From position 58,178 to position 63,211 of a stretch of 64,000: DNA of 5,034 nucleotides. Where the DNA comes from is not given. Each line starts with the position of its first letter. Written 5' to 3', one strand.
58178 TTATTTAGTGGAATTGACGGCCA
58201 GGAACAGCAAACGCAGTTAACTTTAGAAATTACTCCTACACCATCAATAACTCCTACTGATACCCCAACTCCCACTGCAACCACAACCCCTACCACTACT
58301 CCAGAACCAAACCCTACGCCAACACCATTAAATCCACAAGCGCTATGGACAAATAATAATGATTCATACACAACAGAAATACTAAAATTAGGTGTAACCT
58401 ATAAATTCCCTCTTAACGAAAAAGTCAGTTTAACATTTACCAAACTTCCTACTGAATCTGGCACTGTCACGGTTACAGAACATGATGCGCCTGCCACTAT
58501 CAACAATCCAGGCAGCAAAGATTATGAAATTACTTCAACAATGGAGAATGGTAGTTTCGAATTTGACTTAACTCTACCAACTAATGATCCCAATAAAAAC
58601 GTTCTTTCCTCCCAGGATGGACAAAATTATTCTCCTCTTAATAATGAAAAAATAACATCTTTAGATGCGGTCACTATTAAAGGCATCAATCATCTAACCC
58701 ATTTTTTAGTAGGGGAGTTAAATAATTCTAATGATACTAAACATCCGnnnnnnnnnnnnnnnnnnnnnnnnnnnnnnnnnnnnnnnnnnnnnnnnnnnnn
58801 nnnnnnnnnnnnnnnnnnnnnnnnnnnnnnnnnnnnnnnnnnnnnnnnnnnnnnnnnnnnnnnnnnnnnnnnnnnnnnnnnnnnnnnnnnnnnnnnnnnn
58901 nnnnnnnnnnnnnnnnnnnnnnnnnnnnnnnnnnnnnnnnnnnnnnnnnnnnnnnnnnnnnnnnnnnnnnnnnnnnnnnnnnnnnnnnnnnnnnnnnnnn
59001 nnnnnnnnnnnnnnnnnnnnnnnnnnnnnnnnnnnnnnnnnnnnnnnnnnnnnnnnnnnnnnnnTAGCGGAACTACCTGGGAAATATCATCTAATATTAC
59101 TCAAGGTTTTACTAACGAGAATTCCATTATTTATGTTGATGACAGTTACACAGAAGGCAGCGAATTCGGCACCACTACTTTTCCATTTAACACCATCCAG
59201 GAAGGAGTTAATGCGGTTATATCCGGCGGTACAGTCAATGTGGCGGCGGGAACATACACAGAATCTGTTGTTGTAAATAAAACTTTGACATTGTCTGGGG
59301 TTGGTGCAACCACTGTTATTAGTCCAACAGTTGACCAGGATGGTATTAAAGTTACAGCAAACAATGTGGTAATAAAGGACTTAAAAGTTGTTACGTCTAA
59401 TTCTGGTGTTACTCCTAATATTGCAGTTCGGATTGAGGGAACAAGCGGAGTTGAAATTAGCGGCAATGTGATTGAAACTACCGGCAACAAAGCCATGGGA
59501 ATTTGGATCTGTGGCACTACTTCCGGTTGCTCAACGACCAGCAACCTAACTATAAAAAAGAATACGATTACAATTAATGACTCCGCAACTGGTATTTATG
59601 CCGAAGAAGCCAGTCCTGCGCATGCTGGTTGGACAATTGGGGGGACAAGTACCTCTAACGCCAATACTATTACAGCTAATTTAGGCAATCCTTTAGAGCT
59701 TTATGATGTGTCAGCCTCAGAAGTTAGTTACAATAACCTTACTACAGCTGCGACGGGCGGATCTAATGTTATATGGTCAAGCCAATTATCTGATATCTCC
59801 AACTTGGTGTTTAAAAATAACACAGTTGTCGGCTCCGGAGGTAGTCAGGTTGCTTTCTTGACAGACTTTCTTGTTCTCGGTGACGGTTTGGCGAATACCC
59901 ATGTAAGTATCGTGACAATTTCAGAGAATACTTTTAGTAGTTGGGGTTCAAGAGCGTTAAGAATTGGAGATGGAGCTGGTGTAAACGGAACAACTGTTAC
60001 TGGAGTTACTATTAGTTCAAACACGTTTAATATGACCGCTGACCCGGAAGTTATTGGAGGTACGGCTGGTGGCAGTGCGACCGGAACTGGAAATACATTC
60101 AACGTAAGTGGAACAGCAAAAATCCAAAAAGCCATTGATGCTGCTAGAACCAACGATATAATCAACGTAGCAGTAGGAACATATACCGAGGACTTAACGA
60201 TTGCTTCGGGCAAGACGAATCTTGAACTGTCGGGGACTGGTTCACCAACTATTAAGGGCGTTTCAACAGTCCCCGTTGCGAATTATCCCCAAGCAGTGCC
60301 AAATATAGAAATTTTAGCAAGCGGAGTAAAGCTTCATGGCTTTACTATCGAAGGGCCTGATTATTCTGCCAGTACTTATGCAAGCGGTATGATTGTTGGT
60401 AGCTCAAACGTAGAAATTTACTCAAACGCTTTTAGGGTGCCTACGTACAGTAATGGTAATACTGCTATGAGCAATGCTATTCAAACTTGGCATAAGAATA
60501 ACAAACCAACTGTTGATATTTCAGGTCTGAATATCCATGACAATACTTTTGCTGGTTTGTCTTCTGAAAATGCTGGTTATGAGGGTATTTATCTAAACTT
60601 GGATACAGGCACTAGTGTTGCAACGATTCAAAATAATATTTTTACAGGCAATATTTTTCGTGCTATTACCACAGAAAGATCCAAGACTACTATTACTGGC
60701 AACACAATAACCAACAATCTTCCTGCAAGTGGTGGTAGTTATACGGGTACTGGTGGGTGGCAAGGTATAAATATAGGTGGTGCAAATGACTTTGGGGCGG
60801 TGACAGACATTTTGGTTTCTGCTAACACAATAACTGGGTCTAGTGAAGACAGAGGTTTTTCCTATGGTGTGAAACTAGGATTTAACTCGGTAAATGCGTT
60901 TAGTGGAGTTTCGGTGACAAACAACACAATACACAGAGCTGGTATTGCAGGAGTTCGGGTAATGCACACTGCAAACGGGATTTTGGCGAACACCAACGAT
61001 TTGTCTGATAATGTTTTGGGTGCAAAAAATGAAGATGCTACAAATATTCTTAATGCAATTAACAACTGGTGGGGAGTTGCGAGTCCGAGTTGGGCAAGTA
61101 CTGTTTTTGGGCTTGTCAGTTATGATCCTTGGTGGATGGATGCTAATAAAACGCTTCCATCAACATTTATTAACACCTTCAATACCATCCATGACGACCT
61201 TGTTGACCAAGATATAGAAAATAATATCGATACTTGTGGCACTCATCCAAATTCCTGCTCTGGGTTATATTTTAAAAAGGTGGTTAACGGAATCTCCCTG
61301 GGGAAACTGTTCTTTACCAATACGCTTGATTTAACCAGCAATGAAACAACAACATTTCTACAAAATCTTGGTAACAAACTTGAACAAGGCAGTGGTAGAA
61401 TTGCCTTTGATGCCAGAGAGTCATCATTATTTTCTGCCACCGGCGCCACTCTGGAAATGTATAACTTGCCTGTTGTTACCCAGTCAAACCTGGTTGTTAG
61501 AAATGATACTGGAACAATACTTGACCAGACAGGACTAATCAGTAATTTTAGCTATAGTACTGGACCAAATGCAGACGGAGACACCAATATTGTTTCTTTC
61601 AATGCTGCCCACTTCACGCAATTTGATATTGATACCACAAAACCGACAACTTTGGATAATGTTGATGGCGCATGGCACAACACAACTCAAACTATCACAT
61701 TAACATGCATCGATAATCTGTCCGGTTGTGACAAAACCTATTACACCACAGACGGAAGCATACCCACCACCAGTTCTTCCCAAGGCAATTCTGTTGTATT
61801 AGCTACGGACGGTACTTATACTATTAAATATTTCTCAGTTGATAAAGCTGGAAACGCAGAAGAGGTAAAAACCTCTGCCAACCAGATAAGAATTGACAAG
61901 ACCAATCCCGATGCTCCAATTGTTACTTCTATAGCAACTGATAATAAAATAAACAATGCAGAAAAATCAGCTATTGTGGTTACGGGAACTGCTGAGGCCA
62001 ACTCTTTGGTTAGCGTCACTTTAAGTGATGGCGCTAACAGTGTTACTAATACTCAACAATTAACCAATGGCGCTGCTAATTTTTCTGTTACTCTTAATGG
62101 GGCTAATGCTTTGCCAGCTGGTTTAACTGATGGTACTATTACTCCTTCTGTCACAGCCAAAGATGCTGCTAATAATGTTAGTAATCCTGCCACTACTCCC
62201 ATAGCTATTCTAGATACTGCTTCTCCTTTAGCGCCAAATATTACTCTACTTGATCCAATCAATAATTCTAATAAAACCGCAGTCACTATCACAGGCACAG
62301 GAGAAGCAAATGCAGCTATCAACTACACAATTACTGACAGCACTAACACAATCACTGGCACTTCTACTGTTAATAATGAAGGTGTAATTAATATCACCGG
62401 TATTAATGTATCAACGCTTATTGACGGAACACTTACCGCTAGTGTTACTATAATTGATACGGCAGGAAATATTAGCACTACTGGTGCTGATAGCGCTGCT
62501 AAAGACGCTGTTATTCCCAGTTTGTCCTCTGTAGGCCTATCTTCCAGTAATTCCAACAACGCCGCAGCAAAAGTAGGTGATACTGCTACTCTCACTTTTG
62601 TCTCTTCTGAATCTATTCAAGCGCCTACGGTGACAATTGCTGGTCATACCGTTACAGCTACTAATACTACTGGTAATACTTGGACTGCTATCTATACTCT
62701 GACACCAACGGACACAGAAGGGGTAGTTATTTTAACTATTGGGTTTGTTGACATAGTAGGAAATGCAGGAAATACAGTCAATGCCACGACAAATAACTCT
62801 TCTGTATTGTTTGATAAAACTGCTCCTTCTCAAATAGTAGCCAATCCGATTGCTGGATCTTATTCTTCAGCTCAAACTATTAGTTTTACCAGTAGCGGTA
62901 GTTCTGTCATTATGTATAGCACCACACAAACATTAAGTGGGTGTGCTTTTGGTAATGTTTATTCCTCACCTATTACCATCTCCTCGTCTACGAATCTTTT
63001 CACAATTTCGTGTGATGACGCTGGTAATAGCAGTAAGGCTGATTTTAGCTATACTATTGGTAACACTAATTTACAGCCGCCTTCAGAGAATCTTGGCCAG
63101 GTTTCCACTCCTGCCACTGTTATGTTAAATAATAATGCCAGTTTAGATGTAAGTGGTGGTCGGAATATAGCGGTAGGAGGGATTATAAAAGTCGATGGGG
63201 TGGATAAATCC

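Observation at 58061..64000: Giant (>1980 aa) surface protein with LTD, beta-helix and Ig-like arrays, missed by the ORF track because it has no stop in the window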

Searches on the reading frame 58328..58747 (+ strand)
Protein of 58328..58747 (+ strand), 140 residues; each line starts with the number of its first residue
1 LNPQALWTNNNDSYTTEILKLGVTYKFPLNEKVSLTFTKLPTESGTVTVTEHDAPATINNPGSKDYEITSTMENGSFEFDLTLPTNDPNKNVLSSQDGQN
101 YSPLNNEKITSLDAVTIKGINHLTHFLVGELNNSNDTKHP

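Call 15: search_protein_families(library=pfam, proteins=[window:58328-58747:+], max_evalue=1)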
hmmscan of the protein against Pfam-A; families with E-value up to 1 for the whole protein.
seq(140 aa): 1 family
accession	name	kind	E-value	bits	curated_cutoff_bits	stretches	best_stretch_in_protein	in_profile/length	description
PF04151.21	PPC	-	0.085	14.2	25.9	1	62-110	11-55/70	Bacterial pre-peptidase C-terminal domain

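Call 18: search_protein_families(library=ncbifam, proteins=[window:58328-58747:+], max_evalue=10)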
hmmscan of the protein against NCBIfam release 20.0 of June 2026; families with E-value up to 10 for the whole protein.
seq(140 aa): 0 families
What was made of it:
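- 58340..58717 (+): Conserved N-domain (aa 94-219), no family assigned, ends in HLTHF. No Pfam or NCBIfam hit (calls 15, 18).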

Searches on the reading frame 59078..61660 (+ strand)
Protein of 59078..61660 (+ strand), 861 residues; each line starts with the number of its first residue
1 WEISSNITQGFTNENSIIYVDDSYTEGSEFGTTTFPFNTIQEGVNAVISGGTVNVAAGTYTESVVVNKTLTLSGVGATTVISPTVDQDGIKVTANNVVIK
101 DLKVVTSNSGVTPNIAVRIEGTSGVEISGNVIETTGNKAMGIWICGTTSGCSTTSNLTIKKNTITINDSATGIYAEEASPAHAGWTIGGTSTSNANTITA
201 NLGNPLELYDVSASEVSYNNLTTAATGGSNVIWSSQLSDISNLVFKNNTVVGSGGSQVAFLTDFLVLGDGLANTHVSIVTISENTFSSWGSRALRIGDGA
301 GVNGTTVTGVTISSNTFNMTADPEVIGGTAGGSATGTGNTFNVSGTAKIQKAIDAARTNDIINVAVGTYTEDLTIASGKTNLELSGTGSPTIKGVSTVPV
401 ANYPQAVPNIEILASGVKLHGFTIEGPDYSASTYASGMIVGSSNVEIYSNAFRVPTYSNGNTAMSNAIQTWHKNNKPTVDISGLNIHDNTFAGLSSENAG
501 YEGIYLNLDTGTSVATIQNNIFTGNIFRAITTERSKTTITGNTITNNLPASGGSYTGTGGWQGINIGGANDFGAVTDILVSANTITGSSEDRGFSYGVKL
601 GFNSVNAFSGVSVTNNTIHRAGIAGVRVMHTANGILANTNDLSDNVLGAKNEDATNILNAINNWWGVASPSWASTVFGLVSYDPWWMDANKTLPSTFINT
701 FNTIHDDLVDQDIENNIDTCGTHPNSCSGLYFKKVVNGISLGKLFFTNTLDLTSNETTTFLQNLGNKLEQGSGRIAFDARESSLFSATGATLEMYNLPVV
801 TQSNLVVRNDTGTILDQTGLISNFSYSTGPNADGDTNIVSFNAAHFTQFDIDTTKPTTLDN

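Call 39: search_solved_structures(query=A2, max_evalue=0.01)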
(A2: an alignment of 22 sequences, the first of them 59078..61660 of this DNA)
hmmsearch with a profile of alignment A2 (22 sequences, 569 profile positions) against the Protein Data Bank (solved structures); distinct sequences matched with E-value up to 0.01: 8.
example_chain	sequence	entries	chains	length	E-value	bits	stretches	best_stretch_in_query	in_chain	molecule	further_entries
3vst_A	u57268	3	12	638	5.2e-05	25.3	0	201-355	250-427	Xylosidase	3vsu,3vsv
4ozz_A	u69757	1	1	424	0.00039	22.4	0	277-355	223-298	Poly(beta-D-mannuronate) C5 epimerase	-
4ozy_A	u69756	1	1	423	0.00039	22.4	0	276-355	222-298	Poly(beta-D-mannuronate) C5 epimerase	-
4nk6_A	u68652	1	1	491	0.001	21.1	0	277-355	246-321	Poly(beta-D-mannuronate) C5 epimerase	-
4nk8_A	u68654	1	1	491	0.001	21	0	277-355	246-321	Poly(beta-D-mannuronate) C5 epimerase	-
5c1e_A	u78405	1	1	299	0.0033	19.4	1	21-77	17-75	Pectinesterase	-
5c1c_A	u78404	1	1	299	0.0038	19.1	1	21-76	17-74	Pectinesterase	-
8fqc_P1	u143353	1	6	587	0.0095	17.8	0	9-100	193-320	Tail Spike protein, gp124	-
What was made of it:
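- Weak profile hits to GH120, AlgG and pectinesterase (call 39). Profile hits go to GH120 and AlgG (call 39).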

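Call 46: predict_structure(alignment_id=A2)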
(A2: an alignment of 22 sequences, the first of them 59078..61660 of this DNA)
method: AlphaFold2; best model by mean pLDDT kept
length: 861 residues; sequences in the alignment: 22
mean_pLDDT: 86.6   pTM: 0.77
mean pLDDT of the five models: 86.6, 84.9, 84.6, 82.4, 80.6
residues with pLDDT >= 90: 486; 70-90: 262; 50-70: 82; < 50: 31
segments of 3 or more residues with pLDDT < 50: 1-14, 400-403, 556-558, 858-861
pLDDT, mean of each block of 10 residues (from residue 1): 42 71 80 86 96 97 97 97 96 98 95 94 98 95 97 98 96 96 97 97 96 98 90 96 98 92 77 88 96 91 87 97 88 95 96 95 96 91 95 71 65 96 83 77 96 78 80 77 96 80 85 91 93 94 85 51 84 85 90 84 77 95 89 85 91 90 82 86 64 58 86 86 68 90 86 79 82 81 69 86 86 86 87 85 84 66 32
secondary structure, 60 per line:
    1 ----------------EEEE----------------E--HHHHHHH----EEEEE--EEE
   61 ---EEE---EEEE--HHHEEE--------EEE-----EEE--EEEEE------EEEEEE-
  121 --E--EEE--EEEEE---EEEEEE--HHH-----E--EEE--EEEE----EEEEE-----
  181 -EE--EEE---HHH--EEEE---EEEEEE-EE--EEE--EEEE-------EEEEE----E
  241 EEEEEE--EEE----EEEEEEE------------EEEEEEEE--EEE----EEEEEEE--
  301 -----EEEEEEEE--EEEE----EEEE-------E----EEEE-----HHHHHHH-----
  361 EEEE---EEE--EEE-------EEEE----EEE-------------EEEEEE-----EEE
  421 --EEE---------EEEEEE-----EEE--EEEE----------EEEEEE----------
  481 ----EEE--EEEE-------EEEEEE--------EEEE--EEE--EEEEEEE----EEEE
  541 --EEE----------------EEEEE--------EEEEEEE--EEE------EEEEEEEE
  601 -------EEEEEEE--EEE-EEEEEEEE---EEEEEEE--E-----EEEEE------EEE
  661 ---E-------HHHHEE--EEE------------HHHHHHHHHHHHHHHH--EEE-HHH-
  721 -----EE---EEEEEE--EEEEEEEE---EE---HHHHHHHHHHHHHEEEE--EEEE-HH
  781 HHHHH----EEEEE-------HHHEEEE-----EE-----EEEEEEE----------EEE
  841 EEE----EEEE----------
elements in order (helices of 4 or more, strands of 3 or more residues): E17-20 H40-46 E51-55 E58-60 E64-66 E70-73 E79-81 E90-92 E98-100 E103-107 E114-119 E126-128 E131-135 E139-144 E158-160 E163-166 E171-175 E186-188 E197-200 E204-209 E215-217 E220-223 E231-235 E240-246 E249-251 E256-262 E275-282 E285-287 E292-298 E306-313 E316-319 E324-327 E340-343 H349-355 E361-364 E368-370 E373-375 E383-386 E391-393 E407-412 E418-420 E423-425 E435-440 E446-448 E451-454 E465-470 E485-487 E490-493 E501-506 E515-518 E521-523 E526-532 E537-540 E543-545 E562-566 E575-581 E584-586 E593-600 E608-614 E617-619 E621-628 E632-638 E647-651 E658-660 H672-675 E680-682 H695-710 E713-715 E731-736 E739-746 H755-767 E768-771 E774-777 H779-785 E790-794 E805-808 E821-827 E838-843 E848-851
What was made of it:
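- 59183..60118 (+): Right-handed parallel beta-helix 1 (aa 375-686), a highly conserved subtype (NKAMGIW, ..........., ELYDVS, NVIWSS, WGSRALR). AF2 model is all-beta coil with pLDDT mostly >90 (call 46).
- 60119..61162 (+): Right-handed parallel beta-helix 2 (aa 687-1034), ends with the NWWG...YDPWW cap. AF2 model (call 46).
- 61163..61642 (+): Domain X (aa 1035-1194), alpha/beta, motifs LYF(E)K ... HFTQFD, no family assigned. AF2 secondary structure (call 46).
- On Right-handed parallel beta-helix (pectate-lyase-like fold): AF2 model with pLDDT 86.6 shows two runs of short strands, each preceded by a capping helix (call 46).
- AF2 model with pLDDT 86.6 and pTM 0.77 (call 46).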

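Call 51: fold_search(model_id=the predicted structure, library=pdb)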
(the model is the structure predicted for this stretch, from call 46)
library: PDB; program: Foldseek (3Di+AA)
matches with E <= 10: 488; with E <= 0.001: 37
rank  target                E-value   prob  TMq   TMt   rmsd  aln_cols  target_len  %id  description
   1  8bwk_C                1.1e-07  1.00  0.20  0.23  24.5       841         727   11  Metagenomic derived PL6 alginate lyase (released 2023-12-20)
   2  7dmk_A                1.8e-07  1.00  0.21  0.23  22.3       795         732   13  PL6 alginate lyase BcAlyPL6 (released 2021-10-06)
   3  8bwk_A                1.8e-07  1.00  0.21  0.24  24.5       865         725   11  Metagenomic derived PL6 alginate lyase (released 2023-12-20)
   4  8bwk_B                2.5e-07  1.00  0.22  0.25  24.4       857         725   11  Metagenomic derived PL6 alginate lyase (released 2023-12-20)
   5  7o77                  4.5e-07  1.00  0.21  0.24  24.9       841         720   11  Structure of the PL6 family alginate lyase Patl3640 from Pseudoalteromonas atlantica T6c (released 2021-07-28)
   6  7dmk_C                9.1e-07  1.00  0.20  0.23  22.3       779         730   13  PL6 alginate lyase BcAlyPL6 (released 2021-10-06)
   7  7dmk_B                2.3e-06  1.00  0.21  0.24  22.0       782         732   13  PL6 alginate lyase BcAlyPL6 (released 2021-10-06)
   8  8bwk_D                2.5e-06  1.00  0.20  0.23  24.0       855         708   11  Metagenomic derived PL6 alginate lyase (released 2023-12-20)
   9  5gkq_A                4.7e-06  1.00  0.21  0.24  22.8       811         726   11  Structure of PL6 family alginate lyase AlyGC mutant-R241A (released 2017-02-08)
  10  7dmk_D                1.1e-05  1.00  0.21  0.24  22.4       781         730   13  PL6 alginate lyase BcAlyPL6 (released 2021-10-06)
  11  2pyg_B                3.8e-05  1.00  0.13  0.26  20.4       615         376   12  Azotobacter vinelandii Mannuronan C-5 epimerase AlgE4 A-module (released 2008-05-27)
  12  2pyg_A                3.9e-05  1.00  0.15  0.29  15.7       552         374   13  Azotobacter vinelandii Mannuronan C-5 epimerase AlgE4 A-module (released 2008-05-27)
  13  3eqn_A                4.7e-05  0.99  0.16  0.18  27.6       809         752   13  Crystal structure of beta-1,3-glucanase from Phanerochaete chrysosporium (Lam55A) (released 2009-02-03)
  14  8ja4                  5.6e-05  0.98  0.12  0.19  17.7       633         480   13  Structure of the alginate epimerase/lyase (released 2024-05-08)
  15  2pyh_B                7.3e-05  1.00  0.15  0.31  20.1       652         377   12  Azotobacter vinelandii Mannuronan C-5 epimerase AlgE4 A-module complexed with mannuronan trisaccharide (released 2008-05-27)
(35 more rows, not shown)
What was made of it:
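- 59183..60118 (+): Foldseek hits to PL6 lyases and others (call 51).
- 60119..61162 (+): Foldseek best hits are two-helix PL6 alginate lyases (call 51).
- On Right-handed parallel beta-helix (pectate-lyase-like fold): 37 PDB matches at E<=1e-3; the 37 at E<=1e-3 listed in the output are parallel beta-helix proteins (call 51).
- On Polysaccharide lyase family 6 (or any catalytic beta-helix family): Identity is 11-13% (call 51).
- Closest known: Two-domain PL6 alginate lyases. Same: These are the best Foldseek matches, E 1e-7 to 5e-6, probability 1.00 (call 51).
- Foldseek probability 1.00 to two-helix PL6 alginate lyases, AlgE C5-epimerases, RbmB and tailspikes, all glycan-binding or glycan-processing helices (call 51). 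Identity to any solved helix is 9-14% (call 51), so nothing can be said about binding or catalytic residues. The best structural matches are enzymes: two-helix PL6 alginate lyases, AlgE epimerases, the RbmB lyase, GH87, GH136, GH55 and tailspike depolymerases (call 51). Tailspikes appear among the fold matches (call 51).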

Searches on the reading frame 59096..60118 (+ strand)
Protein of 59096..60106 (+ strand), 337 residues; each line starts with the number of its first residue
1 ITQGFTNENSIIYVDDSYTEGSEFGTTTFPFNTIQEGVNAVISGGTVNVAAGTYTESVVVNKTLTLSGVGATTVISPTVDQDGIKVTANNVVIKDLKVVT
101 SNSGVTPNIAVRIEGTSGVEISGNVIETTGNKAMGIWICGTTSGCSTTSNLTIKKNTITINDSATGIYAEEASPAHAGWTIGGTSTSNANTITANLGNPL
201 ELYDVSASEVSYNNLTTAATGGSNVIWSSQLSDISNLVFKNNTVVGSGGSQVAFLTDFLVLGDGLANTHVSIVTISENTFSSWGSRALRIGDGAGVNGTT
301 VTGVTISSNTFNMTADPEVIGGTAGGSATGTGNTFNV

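Call 15: search_protein_families(library=pfam, proteins=[window:59096-60106:+], max_evalue=1)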
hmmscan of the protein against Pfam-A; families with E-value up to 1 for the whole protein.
seq(337 aa): 0 families

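Call 18: search_protein_families(library=ncbifam, proteins=[window:59096-60106:+], max_evalue=10)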
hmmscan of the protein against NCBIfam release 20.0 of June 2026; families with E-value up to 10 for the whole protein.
seq(337 aa): 3 families
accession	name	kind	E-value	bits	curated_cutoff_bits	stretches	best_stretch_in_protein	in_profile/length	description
TIGR04247.1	NosD_copper_fam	subfamily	1.9e-11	43.2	300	2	34-160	1-123/377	nitrous oxide reductase family maturation protein NosD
NF047854.1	LIC10774_subfam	equivalog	0.0012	17.8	380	1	7-193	56-248/358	LIC10774/LIC10365 family surface protein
TIGR00004.1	TIGR00004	subfamily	0.08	13.1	106.25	1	42-112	4-74/125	Rid family detoxifying hydrolase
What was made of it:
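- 59183..60118 (+): NosD-family N-cap match, E 1.9e-11 (call 18).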

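Call 89: search_protein_families(library=pfam, proteins=[window:59183-60118:+], max_evalue=1)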
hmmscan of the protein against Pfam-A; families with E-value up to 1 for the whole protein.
window:59183-60118:+ (312 aa): 0 families
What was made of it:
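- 59183..60118 (+): No direct Pfam hit (calls 15, 89).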

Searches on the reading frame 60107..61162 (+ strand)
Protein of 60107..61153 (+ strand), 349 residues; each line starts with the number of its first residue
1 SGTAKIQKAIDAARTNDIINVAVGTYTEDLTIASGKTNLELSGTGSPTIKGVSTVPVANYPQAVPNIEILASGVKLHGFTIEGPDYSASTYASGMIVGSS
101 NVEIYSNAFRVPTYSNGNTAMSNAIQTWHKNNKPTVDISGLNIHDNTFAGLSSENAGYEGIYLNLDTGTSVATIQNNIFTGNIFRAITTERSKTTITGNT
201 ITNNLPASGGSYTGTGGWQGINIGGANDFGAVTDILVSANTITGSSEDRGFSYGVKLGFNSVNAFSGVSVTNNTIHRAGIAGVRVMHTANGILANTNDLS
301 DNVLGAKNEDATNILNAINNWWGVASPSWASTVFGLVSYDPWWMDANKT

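Call 15: search_protein_families(library=pfam, proteins=[window:60107-61153:+], max_evalue=1)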
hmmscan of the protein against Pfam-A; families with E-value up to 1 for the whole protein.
seq(349 aa): 0 families

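Call 18: search_protein_families(library=ncbifam, proteins=[window:60107-61153:+], max_evalue=10)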
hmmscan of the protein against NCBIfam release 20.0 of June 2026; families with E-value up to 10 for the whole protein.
seq(349 aa): 1 family
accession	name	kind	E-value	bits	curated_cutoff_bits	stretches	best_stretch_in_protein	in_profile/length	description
TIGR04247.1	NosD_copper_fam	subfamily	2e-08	33.2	300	2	6-110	1-94/377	nitrous oxide reductase family maturation protein NosD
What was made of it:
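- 60119..61162 (+): Second NosD-type N-cap match, E 2e-8 (call 18).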

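Call 89: search_protein_families(library=pfam, proteins=[window:60119-61162:+], max_evalue=1)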
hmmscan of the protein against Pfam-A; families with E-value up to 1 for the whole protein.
window:60119-61162:+ (348 aa): 0 families

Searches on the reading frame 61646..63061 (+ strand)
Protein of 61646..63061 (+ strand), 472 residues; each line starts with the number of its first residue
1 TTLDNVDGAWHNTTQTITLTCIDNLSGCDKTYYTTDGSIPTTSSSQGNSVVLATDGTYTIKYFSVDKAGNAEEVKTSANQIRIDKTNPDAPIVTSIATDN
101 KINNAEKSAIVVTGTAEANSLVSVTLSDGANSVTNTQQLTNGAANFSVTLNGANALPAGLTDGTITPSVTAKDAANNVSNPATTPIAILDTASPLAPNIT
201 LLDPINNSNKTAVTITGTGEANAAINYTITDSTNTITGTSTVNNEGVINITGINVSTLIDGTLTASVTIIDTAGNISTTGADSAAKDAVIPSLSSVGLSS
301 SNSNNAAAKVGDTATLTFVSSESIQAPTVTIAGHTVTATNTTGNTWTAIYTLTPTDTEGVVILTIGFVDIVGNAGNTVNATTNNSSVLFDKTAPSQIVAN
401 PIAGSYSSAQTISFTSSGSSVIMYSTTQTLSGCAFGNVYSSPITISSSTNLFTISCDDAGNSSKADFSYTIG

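Call 15: search_protein_families(library=pfam, proteins=[window:61646-63061:+], max_evalue=1)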
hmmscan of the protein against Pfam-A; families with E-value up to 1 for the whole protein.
seq(472 aa): 8 families
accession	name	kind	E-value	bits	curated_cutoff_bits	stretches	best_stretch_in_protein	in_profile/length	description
PF13290.12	CHB_HEX_C_1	-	3.4e-12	46.5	22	2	12-76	7-67/67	Chitobiase/beta-hexosaminidase C-terminal domain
PF19077.6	Big_13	-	2.6e-11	44.3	27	3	208-279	24-93/102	Bacterial Ig-like domain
PF13287.12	Fn3_assoc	-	4.3e-08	33.6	23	1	30-76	11-56/59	Fn3 associated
PF17936.7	Big_6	-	3.5e-07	30.8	27.6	2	209-279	11-76/83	Bacterial Ig domain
PF16736.11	sCache_like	-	0.037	14.8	27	1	240-296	20-79/117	Single Cache-like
PF17882.6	SBD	-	0.13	13.1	20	0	217-249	41-70/76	OAA-family lectin sugar binding domain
PF15418.12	DUF4625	-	0.13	13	27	0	39-77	99-127/131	Domain of unknown function (DUF4625)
PF20487.3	DUF6726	-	0.7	10.3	27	1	422-448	7-33/58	Family of unknown function (DUF6726)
